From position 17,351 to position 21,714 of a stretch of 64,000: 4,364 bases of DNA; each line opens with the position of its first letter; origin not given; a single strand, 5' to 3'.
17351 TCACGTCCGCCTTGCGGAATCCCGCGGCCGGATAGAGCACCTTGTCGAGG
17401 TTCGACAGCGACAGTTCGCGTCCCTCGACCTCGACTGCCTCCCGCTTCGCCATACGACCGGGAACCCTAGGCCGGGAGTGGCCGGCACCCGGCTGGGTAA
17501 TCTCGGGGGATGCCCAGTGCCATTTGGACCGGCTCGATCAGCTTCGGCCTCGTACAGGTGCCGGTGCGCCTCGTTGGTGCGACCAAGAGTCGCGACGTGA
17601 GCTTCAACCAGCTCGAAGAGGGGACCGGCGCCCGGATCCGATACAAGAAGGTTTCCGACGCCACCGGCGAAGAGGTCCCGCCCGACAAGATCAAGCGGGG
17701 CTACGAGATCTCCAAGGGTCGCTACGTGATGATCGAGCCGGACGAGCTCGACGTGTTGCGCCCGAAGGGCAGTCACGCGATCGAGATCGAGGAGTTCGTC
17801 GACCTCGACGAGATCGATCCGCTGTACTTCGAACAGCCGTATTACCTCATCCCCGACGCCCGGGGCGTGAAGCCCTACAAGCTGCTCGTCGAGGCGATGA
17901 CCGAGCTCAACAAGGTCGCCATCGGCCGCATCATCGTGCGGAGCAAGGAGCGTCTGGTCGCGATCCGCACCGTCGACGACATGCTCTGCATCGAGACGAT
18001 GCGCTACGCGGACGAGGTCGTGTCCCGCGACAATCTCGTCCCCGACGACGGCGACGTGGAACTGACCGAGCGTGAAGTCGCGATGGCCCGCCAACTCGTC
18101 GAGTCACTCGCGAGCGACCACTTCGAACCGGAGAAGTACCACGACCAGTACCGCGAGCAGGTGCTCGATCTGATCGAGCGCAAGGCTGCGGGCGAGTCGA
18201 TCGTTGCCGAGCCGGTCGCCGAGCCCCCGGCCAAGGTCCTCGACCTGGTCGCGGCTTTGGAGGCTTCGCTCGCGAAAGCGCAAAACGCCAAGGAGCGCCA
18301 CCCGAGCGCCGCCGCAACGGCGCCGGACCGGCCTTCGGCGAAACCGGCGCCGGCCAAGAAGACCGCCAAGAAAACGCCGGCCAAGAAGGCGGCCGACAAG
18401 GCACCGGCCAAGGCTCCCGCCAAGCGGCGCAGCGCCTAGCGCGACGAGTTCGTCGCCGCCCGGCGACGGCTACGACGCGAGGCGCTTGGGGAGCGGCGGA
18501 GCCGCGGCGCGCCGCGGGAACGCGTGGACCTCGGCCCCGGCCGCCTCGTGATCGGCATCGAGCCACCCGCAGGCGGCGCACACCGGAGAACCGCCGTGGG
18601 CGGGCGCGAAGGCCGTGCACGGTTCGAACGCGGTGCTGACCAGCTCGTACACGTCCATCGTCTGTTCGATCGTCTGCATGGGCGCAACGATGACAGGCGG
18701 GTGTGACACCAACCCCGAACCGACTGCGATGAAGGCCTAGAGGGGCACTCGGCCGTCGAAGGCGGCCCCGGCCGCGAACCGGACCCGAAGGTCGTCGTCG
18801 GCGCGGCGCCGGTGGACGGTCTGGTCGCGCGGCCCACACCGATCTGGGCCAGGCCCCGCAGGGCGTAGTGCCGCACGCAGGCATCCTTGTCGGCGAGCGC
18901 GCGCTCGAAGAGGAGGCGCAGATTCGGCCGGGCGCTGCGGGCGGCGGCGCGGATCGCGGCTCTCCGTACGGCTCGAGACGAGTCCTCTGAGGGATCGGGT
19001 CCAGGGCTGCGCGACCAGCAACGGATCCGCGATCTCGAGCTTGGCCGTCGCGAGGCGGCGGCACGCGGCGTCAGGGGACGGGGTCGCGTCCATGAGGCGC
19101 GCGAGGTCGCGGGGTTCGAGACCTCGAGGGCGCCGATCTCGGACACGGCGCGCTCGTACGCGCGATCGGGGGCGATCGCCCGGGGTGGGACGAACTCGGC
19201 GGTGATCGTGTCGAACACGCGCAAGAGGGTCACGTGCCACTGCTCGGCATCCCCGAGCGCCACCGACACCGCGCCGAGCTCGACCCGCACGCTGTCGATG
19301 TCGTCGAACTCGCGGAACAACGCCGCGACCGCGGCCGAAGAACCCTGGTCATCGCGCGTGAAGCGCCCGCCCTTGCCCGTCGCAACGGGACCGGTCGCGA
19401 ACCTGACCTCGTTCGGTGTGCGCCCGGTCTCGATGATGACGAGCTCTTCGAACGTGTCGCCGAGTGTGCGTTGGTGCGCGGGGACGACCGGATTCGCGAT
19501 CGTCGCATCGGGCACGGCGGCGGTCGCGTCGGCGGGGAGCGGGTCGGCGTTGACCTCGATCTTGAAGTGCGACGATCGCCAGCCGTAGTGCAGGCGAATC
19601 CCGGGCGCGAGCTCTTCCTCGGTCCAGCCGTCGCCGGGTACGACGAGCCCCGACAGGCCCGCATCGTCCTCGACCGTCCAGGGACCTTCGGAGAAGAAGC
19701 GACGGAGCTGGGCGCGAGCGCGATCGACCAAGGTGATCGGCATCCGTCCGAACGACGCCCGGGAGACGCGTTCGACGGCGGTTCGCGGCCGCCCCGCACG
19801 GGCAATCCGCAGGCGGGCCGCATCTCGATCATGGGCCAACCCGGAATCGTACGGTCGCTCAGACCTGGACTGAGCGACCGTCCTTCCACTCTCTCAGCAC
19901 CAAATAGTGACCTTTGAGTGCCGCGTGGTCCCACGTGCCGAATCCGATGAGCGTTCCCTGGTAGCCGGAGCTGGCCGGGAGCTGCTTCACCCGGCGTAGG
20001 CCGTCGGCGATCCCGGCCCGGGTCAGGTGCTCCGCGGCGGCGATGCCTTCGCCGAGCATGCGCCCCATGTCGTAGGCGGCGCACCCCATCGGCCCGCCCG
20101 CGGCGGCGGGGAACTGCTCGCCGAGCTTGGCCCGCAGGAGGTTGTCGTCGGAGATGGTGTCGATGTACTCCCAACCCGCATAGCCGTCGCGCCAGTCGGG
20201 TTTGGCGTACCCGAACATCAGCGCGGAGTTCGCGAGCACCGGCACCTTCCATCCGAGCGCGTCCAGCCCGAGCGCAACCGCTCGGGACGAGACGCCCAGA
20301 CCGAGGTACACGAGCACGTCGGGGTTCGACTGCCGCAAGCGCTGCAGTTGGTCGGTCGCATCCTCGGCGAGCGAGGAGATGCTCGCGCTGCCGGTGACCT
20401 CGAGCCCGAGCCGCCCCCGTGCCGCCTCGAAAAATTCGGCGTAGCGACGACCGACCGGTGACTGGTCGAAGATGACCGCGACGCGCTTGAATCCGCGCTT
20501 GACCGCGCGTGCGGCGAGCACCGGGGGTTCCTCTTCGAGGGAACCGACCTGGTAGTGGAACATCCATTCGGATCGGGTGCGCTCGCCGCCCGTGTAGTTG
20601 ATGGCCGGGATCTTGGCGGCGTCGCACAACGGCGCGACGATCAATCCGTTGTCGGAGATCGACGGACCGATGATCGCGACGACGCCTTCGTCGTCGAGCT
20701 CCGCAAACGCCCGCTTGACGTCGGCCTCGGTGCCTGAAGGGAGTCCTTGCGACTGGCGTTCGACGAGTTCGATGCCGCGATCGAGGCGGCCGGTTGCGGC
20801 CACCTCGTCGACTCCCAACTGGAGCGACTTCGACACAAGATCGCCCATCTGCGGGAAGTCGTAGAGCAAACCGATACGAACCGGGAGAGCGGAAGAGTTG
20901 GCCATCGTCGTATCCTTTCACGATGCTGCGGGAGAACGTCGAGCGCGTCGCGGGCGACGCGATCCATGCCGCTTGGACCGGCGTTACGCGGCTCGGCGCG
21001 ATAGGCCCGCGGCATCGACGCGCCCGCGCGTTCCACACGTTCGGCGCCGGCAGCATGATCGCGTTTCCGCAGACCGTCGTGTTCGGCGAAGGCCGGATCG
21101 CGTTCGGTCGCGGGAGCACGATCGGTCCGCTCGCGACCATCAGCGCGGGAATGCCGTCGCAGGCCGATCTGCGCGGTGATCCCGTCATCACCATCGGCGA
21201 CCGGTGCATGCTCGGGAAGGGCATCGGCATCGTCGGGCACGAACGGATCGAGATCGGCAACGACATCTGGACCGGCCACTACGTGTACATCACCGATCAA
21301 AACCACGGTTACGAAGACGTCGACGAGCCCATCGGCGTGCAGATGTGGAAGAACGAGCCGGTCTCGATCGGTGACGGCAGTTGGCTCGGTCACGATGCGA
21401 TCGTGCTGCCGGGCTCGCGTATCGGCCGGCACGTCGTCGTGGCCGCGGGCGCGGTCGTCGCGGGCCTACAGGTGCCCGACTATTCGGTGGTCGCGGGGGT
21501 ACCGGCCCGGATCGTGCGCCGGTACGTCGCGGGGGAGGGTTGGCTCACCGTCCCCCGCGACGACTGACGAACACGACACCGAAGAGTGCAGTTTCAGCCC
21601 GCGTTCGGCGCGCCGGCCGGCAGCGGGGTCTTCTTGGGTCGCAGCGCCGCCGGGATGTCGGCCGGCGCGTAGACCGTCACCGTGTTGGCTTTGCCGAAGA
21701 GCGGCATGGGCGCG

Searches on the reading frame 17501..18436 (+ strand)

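Call 73: search_protein_families(library=pfam, proteins=[window:17501-18436:+], max_evalue=0.00001)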
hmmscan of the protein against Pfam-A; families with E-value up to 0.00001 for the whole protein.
window:17501-18436:+ (312 aa): 1 family
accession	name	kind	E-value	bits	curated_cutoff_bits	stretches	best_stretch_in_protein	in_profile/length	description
PF02735.22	Ku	-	1.4e-48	165.8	25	1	14-194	1-189/190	Ku70/Ku80 beta-barrel domain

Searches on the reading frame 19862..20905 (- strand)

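Call 5: search_protein_families(library=pfam, proteins=[window:19862-20905:-], max_evalue=0.01)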
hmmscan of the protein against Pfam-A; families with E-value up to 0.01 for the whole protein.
window:19862-20905:- (348 aa): 2 families
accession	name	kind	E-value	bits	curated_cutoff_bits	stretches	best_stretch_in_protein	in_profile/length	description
PF13458.12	Peripla_BP_6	-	4e-29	102.8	31.7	1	8-329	1-329/343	Periplasmic binding protein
PF01094.35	ANF_receptor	-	2.2e-09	37.3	25.4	1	64-199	40-182/353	Receptor family ligand binding region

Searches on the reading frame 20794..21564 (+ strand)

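Call 73: search_protein_families(library=pfam, proteins=[window:20794-21564:+], max_evalue=0.00001)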
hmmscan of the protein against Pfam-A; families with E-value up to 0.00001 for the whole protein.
window:20794-21564:+ (257 aa): 2 families
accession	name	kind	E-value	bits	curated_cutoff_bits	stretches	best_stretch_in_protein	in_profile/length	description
PF00132.30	Hexapep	-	2e-11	43.5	27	1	190-224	2-36/36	Bacterial transferase hexapeptide (six repeats)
PF14602.12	Hexapep_2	-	5.8e-08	32.8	27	0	189-222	1-32/34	Hexapeptide repeat of succinyl-transferase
